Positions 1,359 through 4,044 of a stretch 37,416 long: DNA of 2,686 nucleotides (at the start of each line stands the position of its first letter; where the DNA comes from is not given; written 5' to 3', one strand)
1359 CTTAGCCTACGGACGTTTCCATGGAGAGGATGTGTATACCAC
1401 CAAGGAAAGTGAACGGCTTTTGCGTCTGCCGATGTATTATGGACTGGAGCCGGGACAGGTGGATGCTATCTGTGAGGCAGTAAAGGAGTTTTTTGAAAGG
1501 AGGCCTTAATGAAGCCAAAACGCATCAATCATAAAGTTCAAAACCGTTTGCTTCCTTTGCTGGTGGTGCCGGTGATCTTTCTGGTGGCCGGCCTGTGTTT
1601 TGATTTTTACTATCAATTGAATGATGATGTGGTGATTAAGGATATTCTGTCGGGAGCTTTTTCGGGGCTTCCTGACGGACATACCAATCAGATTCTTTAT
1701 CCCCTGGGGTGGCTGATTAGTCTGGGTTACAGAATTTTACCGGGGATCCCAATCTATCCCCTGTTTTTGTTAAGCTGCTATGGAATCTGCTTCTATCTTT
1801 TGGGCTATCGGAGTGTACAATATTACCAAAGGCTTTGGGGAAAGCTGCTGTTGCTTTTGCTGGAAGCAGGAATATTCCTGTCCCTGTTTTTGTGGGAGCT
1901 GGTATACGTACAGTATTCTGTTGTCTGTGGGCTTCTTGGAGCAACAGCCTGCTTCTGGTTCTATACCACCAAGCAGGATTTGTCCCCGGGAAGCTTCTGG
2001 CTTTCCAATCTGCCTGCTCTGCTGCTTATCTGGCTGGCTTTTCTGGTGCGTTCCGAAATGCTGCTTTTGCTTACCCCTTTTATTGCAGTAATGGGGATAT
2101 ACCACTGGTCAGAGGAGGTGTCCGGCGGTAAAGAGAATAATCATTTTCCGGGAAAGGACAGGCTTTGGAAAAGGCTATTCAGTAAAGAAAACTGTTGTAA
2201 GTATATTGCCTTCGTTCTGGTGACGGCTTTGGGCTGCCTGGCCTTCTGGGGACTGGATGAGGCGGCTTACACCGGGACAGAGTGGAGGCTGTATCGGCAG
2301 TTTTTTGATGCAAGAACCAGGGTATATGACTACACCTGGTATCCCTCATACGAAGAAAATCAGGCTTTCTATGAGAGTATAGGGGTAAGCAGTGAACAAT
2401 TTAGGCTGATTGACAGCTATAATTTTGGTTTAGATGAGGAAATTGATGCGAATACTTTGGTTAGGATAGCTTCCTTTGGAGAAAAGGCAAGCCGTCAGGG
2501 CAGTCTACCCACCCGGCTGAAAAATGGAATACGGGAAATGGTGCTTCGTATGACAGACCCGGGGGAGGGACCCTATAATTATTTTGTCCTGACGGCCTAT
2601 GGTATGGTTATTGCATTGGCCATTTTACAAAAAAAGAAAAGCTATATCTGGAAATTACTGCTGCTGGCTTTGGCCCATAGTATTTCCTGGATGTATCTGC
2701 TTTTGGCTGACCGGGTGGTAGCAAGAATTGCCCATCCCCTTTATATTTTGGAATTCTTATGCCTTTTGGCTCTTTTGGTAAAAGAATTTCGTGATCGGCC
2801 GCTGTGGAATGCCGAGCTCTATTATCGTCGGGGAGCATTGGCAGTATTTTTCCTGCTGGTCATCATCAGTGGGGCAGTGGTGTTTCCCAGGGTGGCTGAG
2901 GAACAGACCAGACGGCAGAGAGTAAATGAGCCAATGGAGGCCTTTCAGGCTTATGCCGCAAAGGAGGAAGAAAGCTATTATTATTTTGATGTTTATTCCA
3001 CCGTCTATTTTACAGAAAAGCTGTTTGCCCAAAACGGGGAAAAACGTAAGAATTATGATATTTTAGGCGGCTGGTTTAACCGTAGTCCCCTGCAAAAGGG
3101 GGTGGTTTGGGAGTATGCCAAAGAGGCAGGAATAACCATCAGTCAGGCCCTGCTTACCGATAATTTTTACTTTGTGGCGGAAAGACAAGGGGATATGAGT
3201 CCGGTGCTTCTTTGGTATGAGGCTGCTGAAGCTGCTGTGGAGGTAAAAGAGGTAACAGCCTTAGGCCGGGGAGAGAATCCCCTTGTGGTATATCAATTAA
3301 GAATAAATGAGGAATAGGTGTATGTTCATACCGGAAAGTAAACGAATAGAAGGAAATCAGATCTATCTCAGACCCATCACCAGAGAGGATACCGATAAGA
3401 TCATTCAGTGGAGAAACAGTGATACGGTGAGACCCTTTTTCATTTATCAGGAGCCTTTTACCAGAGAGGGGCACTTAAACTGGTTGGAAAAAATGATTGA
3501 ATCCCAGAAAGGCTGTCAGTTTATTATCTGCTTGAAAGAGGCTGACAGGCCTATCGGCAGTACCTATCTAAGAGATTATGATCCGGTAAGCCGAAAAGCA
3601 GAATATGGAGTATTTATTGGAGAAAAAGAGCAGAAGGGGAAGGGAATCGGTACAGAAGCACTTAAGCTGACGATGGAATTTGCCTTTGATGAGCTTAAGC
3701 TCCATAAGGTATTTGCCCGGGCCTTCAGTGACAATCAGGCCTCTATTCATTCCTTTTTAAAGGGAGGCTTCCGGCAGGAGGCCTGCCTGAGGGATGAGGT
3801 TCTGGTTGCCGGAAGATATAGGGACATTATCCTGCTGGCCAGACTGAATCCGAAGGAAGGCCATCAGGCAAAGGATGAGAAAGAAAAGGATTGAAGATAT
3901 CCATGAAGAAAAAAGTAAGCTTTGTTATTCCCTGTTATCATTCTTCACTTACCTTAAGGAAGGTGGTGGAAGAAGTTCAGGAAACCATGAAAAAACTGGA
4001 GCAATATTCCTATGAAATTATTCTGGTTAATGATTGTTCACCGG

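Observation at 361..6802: Arn-like module in a Firmicute: WecE transaminase, GNAT, ArnC/GtrB-type GT2 and two candidate GT-C membrane proteins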

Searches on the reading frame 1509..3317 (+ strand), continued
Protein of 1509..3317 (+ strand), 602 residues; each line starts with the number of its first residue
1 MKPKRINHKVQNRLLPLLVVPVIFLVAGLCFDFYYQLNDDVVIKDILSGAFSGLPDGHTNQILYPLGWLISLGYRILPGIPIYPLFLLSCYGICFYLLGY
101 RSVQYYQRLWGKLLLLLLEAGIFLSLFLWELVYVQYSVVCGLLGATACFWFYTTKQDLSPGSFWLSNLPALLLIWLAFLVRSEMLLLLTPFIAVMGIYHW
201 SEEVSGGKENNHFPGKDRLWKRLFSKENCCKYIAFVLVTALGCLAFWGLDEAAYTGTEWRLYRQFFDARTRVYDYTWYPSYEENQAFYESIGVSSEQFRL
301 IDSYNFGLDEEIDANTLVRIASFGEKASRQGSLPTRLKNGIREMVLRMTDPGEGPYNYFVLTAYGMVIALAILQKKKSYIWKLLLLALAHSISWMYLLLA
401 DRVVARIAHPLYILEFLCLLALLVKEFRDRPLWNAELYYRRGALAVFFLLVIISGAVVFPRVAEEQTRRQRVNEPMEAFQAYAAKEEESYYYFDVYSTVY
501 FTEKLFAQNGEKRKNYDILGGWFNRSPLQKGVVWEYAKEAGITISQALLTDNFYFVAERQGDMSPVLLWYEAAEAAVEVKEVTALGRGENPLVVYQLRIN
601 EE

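Call 56: search_protein_representatives(alignment_id=A1)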
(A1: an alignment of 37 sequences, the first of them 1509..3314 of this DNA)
Query: 37 sequences, 605 profile positions. Proteins with E-value up to 0.001 (for the whole library): 3341; up to 1e-10: 1887; up to 1e-30: 831. The best 150 are listed.
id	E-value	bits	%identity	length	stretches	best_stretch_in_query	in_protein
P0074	5.0e-273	923.5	-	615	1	1-602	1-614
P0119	3.1e-249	844.9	-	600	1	3-603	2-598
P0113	1.3e-246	836.3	-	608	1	1-602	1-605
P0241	3.2e-232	788.8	-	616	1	3-599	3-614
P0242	7.8e-215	731.3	-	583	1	4-598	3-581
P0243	2.5e-195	666.9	-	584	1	1-600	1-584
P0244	5.7e-189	645.9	-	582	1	6-599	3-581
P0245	1.7e-186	637.7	-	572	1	6-600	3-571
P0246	5.2e-182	622.9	-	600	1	8-587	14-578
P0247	2.0e-181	621.0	-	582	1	6-597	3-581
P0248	1.3e-179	615.0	-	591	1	7-599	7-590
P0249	2.9e-177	607.2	-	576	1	5-585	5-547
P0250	1.2e-175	601.8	-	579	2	225-598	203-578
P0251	2.6e-175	600.8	-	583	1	4-599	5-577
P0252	3.9e-174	596.9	-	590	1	7-599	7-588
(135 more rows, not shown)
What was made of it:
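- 1509..3317 (+): 602-aa polytopic membrane protein with a GT-C fold, from a family with no Pfam model. It is the candidate cognate extracytoplasmic transferase of the GT2. The family holds 3341 50%-identity clusters at E<=1e-3 (call 56).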

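Call 59: search_protein_families(library=pfam, proteins=[L032:5412-6110:+, L032:6151-7671:+, L032:7683-8747:+, L032:8790-10001:+, L032:12830-13936:+, L032:14109-15890:+, L032:16269-17798:+, L032:17808-18884:+, L032:18881-19306:+, L032:19296-20048:+], max_evalue=0.001)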
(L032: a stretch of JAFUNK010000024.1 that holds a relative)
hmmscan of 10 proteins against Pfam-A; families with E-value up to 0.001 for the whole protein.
L032:5412-6110:+ (232 aa): 1 family
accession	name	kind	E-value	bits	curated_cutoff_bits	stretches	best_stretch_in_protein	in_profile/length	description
PF02348.25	CTP_transf_3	-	1.8e-28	100.2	22.6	1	5-132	2-122/217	Cytidylyltransferase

L032:6151-7671:+ (506 aa): 7 families
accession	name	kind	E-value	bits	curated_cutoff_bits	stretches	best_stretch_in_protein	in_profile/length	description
PF03102.20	NeuB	-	1.1e-89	300.6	22.1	1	41-277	1-237/241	NeuB family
PF13302.13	Acetyltransf_3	-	7.8e-14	53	25.4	1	355-487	2-137/138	Acetyltransferase (GNAT) domain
PF08666.17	SAF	-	2.5e-13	50.8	21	1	295-351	2-62/63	SAF domain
PF00583.31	Acetyltransf_1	-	8.5e-13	49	20.7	1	385-487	12-116/116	Acetyltransferase (GNAT) family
PF13508.13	Acetyltransf_7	-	1.5e-05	25.7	27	1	405-489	3-84/84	Acetyltransferase (GNAT) domain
PF13673.13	Acetyltransf_10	-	0.00035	21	23.6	1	396-496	23-116/128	Acetyltransferase (GNAT) domain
PF08445.16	FR47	-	0.00036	20.9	22.1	0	436-490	29-80/86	FR47-like protein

L032:7683-8747:+ (354 aa): 1 family
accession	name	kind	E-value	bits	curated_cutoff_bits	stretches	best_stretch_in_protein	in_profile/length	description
PF04101.22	Glyco_tran_28_C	-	3.3e-07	30.9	22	1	181-331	3-154/166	Glycosyltransferase family 28 C-terminal domain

L032:8790-10001:+ (403 aa): 5 families
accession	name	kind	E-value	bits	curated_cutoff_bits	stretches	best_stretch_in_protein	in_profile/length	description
PF01041.23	DegT_DnrJ_EryC1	-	2.4e-119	399.2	19.8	1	30-394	3-359/360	DegT/DnrJ/EryC1/StrS aminotransferase family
PF00155.27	Aminotran_1_2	-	8.2e-10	38.8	19.7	1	53-178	44-191/361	Aminotransferase class I and II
PF00266.25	Aminotran_5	-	1.5e-08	34.5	21.5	1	63-222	55-221/371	Aminotransferase class-V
PF01053.26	Cys_Met_Meta_PP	-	1.6e-08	34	27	1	51-178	52-179/381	Cys/Met metabolism PLP-dependent enzyme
PF01212.27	Beta_elim_lyase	-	1.7e-08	34.6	27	1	51-175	32-171/288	Beta-eliminating lyase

L032:12830-13936:+ (368 aa): 1 family
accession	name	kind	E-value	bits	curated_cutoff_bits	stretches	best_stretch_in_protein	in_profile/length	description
PF01757.29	Acyl_transf_3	-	1.7e-28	100.1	31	1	8-357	2-324/326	Acyltransferase domain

L032:14109-15890:+ (593 aa): 1 family
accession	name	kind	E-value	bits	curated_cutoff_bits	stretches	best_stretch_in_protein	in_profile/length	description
PF21211.3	FkbH_N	-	1e-09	39.1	27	1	35-231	1-192/192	FkbH, N-terminal domain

L032:16269-17798:+ (509 aa): 1 family
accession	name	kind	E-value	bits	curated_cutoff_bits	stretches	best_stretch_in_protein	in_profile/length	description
PF03062.24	MBOAT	-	4.8e-09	36.4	27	1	150-359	79-290/337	MBOAT, membrane-bound O-acyltransferase family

L032:17808-18884:+ (358 aa): 0 families

L032:18881-19306:+ (141 aa): 3 families
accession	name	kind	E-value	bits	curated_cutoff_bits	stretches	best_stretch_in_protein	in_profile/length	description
PF01575.25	MaoC_dehydratas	-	5.1e-18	65.3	27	1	14-118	11-116/123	MaoC like domain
PF13452.11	FAS1_DH_region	-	5.4e-09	36.7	22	1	16-128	9-130/132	FAS1-like, dehydratase domain region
PF03061.28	4HBT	-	0.00028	21.6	20.6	1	63-126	19-77/79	Thioesterase superfamily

L032:19296-20048:+ (250 aa): 2 families
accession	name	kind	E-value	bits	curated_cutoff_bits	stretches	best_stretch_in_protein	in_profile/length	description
PF13561.12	adh_short_C2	-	1.8e-32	113.3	27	1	31-248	18-234/236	Enoyl-(Acyl carrier protein) reductase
PF00106.31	adh_short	-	1.2e-21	77.6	26.6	1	4-203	1-193/195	short chain dehydrogenase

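Call 61: search_protein_families(library=pfam, proteins=[L006:1544-3274:+, window:1509-3314:+, L006:21-437:+, L006:472-1539:+], max_evalue=10)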
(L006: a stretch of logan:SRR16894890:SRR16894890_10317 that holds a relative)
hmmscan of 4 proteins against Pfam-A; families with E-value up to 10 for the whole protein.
L006:1544-3274:+ (577 aa): 0 families

window:1509-3314:+ (602 aa): 0 families

L006:21-437:+ (139 aa): 3 families
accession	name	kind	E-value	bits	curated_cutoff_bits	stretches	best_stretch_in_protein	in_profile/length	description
PF04138.20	GtrA_DPMS_TM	-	4.8e-24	85.2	26.1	1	17-134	2-117/117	GtrA/DPMS, transmembrane domain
PF05271.16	Tobravirus_2B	-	0.028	14.8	22.5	1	67-111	37-79/117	Tobravirus 2B protein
PF21245.3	PI4KB-PIK1_PIK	-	4.6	7.9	27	0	14-49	2-41/75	PI4KB/PIK1, accessory (PIK) domain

L006:472-1539:+ (356 aa): 1 family
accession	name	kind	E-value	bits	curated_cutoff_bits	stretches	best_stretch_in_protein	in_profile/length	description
PF01757.29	Acyl_transf_3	-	5e-26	92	31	1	9-331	3-324/326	Acyltransferase domain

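Call 64: search_protein_families(library=ncbifam, proteins=[L006:21-437:+, L006:1544-3274:+], max_evalue=0.00001)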
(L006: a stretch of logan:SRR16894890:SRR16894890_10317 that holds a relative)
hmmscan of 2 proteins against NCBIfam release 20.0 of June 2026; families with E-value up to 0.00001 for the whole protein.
L006:21-437:+ (139 aa): 0 families

L006:1544-3274:+ (577 aa): 0 families

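Call 74: search_dna_similar(query=window:1509-3314:+, collection=phages, mode=protein, max_evalue=0.001, max_rows=10)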
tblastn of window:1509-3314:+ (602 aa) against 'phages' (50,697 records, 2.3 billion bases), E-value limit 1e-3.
Records with a match: 1; places in all: 1; records where one place covers at least 80% of the query: 1.
Best place of each record, by identity: <60% 1.
By first word of the organism name: Bacteriophage 1.
By host as written in the record: - 1.
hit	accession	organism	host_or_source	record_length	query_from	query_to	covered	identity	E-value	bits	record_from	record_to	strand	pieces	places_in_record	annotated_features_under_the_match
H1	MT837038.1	Bacteriophage sp.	human fecal samples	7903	31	530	83%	30.5%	8e-49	189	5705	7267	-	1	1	record has no annotation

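Call 77: find_encoding_contigs(protein=P0001, flank=10000, max_places=4)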
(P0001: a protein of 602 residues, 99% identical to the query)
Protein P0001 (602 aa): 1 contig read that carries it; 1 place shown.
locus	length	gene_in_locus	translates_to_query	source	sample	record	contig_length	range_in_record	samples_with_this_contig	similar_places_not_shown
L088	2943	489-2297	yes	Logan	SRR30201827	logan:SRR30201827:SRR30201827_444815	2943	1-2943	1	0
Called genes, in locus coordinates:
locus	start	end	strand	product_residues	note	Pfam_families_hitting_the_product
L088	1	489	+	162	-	?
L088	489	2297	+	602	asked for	-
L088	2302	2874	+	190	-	PF13302:Acetyltransf_3, PF13420:Acetyltransf_4, PF00583:Acetyltransf_1, PF13523:Acetyltransf_8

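Call 91: search_protein_families(library=pfam, proteins=[L054:622-2343:+, L054:2635-4509:+, L054:5121-6665:-, L054:6966-7652:+, L054:7642-8763:+, L054:8794-9987:+, L054:12754-14535:+, L054:14826-16349:+, L054:16364-17437:+], max_evalue=0.001)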
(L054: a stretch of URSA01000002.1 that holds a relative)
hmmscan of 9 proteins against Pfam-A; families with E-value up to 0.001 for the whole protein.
L054:622-2343:+ (573 aa): 2 families
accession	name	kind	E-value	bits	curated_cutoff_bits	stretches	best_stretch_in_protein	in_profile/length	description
PF01663.27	Phosphodiest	-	9.1e-09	35.8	23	1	197-452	1-221/342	Type I phosphodiesterase / nucleotide pyrophosphatase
PF00884.28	Sulfatase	-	0.00015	21.6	25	0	196-468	2-260/301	Sulfatase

L054:2635-4509:+ (624 aa): 2 families
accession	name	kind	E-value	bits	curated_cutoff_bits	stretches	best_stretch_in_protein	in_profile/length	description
PF02096.25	60KD_IMP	-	3.1e-27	96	35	1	26-203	1-162/163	60Kd inner membrane protein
PF04464.20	Glyphos_transf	-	9.2e-15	54.9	22.1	1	401-533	157-292/367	CDP-Glycerol:Poly(glycerophosphate) glycerophosphotransferase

L054:5121-6665:- (514 aa): 0 families

L054:6966-7652:+ (228 aa): 3 families
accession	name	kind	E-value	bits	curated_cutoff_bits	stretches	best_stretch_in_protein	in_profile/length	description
PF12804.13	NTP_transf_3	-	1.2e-15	58.5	27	1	4-119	1-108/160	MobA-like NTP transferase domain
PF00483.29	NTP_transferase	-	2.1e-13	50.9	21.2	1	3-111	1-115/245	Nucleotidyl transferase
PF01128.25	IspD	-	3.7e-05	24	27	1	4-78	3-75/221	2-C-methyl-D-erythritol 4-phosphate cytidylyltransferase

L054:7642-8763:+ (373 aa): 3 families
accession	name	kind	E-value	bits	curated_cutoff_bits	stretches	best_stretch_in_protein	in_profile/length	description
PF02776.23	TPP_enzyme_N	-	4.9e-21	75.2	26.8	1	4-118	5-113/119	Thiamine pyrophosphate enzyme, N-terminal TPP binding domain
PF02775.26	TPP_enzyme_C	-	5.2e-12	46.2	21.9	1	228-342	24-149/151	Thiamine pyrophosphate enzyme, C-terminal TPP binding domain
PF00291.31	PALP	-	0.00022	21.1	35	1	206-268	143-202/295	Pyridoxal-phosphate dependent enzyme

L054:8794-9987:+ (397 aa): 5 families
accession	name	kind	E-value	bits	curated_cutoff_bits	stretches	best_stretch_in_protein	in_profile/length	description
PF01041.23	DegT_DnrJ_EryC1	-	3.1e-118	395.5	19.8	1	23-388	2-359/360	DegT/DnrJ/EryC1/StrS aminotransferase family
PF00155.27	Aminotran_1_2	-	1.2e-09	38.3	19.7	1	48-175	45-194/361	Aminotransferase class I and II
PF00266.25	Aminotran_5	-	3.7e-08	33.2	21.5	1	50-216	48-221/371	Aminotransferase class-V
PF01212.27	Beta_elim_lyase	-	2.4e-06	27.5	27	1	45-171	32-173/288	Beta-eliminating lyase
PF01053.26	Cys_Met_Meta_PP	-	1.2e-05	24.5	27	1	46-187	53-192/381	Cys/Met metabolism PLP-dependent enzyme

L054:12754-14535:+ (593 aa): 1 family
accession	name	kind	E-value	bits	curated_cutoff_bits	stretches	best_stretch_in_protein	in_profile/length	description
PF21211.3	FkbH_N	-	2.2e-08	34.7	27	1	35-231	1-192/192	FkbH, N-terminal domain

L054:14826-16349:+ (507 aa): 1 family
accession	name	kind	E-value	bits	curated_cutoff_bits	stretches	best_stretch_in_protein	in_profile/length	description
PF03062.24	MBOAT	-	1.1e-16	61.5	27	1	149-365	78-296/337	MBOAT, membrane-bound O-acyltransferase family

L054:16364-17437:+ (357 aa): 0 families

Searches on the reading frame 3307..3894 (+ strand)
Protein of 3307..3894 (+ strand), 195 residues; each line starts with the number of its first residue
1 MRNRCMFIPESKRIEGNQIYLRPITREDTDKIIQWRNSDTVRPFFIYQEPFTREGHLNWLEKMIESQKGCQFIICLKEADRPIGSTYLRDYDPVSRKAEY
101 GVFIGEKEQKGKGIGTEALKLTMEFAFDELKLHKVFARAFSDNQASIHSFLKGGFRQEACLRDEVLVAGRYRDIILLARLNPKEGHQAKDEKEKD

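Call 4: search_protein_families(library=pfam, proteins=[window:3307-3894:+], max_evalue=0.01)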
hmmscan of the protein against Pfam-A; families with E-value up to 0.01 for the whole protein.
window:3307-3894:+ (195 aa): 4 families
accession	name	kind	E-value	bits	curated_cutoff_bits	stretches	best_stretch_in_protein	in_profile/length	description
PF13302.13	Acetyltransf_3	-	7.6e-27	95.1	25.4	1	19-156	2-138/138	Acetyltransferase (GNAT) domain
PF13420.13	Acetyltransf_4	-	2.2e-15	57.4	24.3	1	21-174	1-153/155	Acetyltransferase (GNAT) domain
PF00583.31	Acetyltransf_1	-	4.9e-10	40.2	20.7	1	45-155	14-116/116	Acetyltransferase (GNAT) family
PF13523.12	Acetyltransf_8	-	6.9e-10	39.2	27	1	26-158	3-140/145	Acetyltransferase (GNAT) domain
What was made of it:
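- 3307..3894 (+): GNAT N-acetyltransferase. The likely start is 3322, giving 190 aa. It is the predicted N-acetylase of the 4-amino group of the NDP-4-amino-4,6-dideoxyhexose. PF13302 at 7.6e-27 (call 4).
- Checked: GNAT, 3307/3322-3894: PF13302 at 7.6e-27 (call 4).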

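Call 5: search_protein_families(library=ncbifam, proteins=[window:3307-3894:+], max_evalue=0.01)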
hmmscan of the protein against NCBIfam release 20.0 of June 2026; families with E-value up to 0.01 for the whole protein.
window:3307-3894:+ (195 aa): 14 families
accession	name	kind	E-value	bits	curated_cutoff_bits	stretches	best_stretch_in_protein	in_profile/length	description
TIGR03585.1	PseH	equivalog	8.5e-24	84.4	93.1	1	21-177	3-155/156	UDP-4-amino-4,6-dideoxy-N-acetyl-beta-L-altrosamine N-acetyltransferase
NF011709.0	PRK15130.1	equivalog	9.6e-21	74.4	218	1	17-180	5-165/186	spermidine N1-acetyltransferase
NF040503.1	resist_ArsN1a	equivalog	3.1e-11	43.3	170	1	60-180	37-158/159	arsinothricin resistance N-acetyltransferase ArsN1 family A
NF033693.0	AAC_6p_Ie_fam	exception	2.5e-08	34.3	340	1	14-177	3-175/179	AAC(6')-Ie family aminoglycoside N-acetyltransferase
NF007539.0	PRK10151.1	equivalog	4.2e-08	33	184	1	67-180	63-175/179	50S ribosomal protein L7/L12-serine acetyltransferase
NF008072.0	PRK10809.1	equivalog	6.6e-08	32.5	190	1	56-181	62-187/194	ribosomal protein S5-alanine N-acetyltransferase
NF000225.3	AAC_6p_Strep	exception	3.9e-07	30.1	250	1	83-177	52-148/156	aminoglycoside 6'-N-acetyltransferase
NF000507.1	AAC_6p_Ie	exception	1.1e-06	28.7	450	1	93-177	89-175/201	aminoglycoside N-acetyltransferase AAC(6')-Ie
NF033151.0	AAC_6p_A10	exception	1e-05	25.6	400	1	101-177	98-174/178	AAC(6')-I family aminoglycoside 6'-N-acetyltransferase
NF007527.0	PRK10140.1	equivalog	2.6e-05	24.2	236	1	27-180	12-161/162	N-acetyltransferase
NF000431.1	AAC_6p_Ian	exception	0.00031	20.3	400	1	22-178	11-174/190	aminoglycoside N-acetyltransferase AAC(6')-Ian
NF012165.0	AAC_6p_set_A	equivalog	0.00097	18.9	280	1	103-160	95-152/177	aminoglycoside 6'-N-acetyltransferase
NF000016.1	AAC_6p_Im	exception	0.0021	18.2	350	0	102-177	99-174/178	aminoglycoside N-acetyltransferase AAC(6')-Im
TIGR04431.1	N6_acetyl_AAC6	equivalog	0.0033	17.1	260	1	103-160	102-159/184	AacA4 family aminoglycoside N(6')-acetyltransferase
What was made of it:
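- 3307..3894 (+): The best NCBIfam hit is PseH at 84 bits, below its 93 cut-off (call 5).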

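Call 26: search_solved_structures(query=window:3307-3894:+, max_evalue=0.001)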
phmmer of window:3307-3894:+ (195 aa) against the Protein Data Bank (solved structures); distinct sequences matched with E-value up to 0.001: 46.
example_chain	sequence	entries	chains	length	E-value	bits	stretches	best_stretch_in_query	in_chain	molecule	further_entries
3tth_A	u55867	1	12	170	2e-21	79.9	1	16-177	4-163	Spermidine N1-acetyltransferase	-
4r9m_A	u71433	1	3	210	9e-18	68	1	15-177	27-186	Spermidine N(1)-acetyltransferase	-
6cy6_A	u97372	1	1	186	1.1e-17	67.7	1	17-177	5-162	Spermidine N(1)-acetyltransferase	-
5wif_A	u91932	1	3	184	1.2e-17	67.7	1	17-183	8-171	Spermidine N1-acetyltransferase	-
6d72_A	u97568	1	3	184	1.2e-17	67.6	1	18-183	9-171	Spermidine N1-acetyltransferase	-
3wr7_A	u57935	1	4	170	1.6e-17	67.2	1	19-177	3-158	Spermidine N1-acetyltransferase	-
6vfm_A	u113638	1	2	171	3.5e-17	66.1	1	19-178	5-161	Spermidine N1-acetyltransferase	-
6vfn_A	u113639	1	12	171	8e-17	64.9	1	18-178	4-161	Spermidine N1-acetyltransferase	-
6erd_A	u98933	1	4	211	1.8e-15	60.5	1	9-174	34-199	Aminoglycoside N6'-acetyltransferase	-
8q6u_A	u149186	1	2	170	1.8e-14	57.3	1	21-174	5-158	Aminoglycoside N6'-acetyltransferase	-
6dau_A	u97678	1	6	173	2.9e-13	53.3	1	17-178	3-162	Spermidine N1-acetyltransferase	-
7kwh_A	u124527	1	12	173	4.6e-13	52.7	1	17-178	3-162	Spermidine N(1)-acetyltransferase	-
7kx2_A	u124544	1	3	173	5.4e-13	52.4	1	17-178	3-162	Spermidine N(1)-acetyltransferase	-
7kwx_A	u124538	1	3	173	5.4e-13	52.4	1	17-178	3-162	Spermidine N(1)-acetyltransferase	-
4jjx_A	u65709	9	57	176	5.9e-13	52.3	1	17-178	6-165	Spermidine n1-acetyltransferase | Spermidine N(1)-acetyltransferase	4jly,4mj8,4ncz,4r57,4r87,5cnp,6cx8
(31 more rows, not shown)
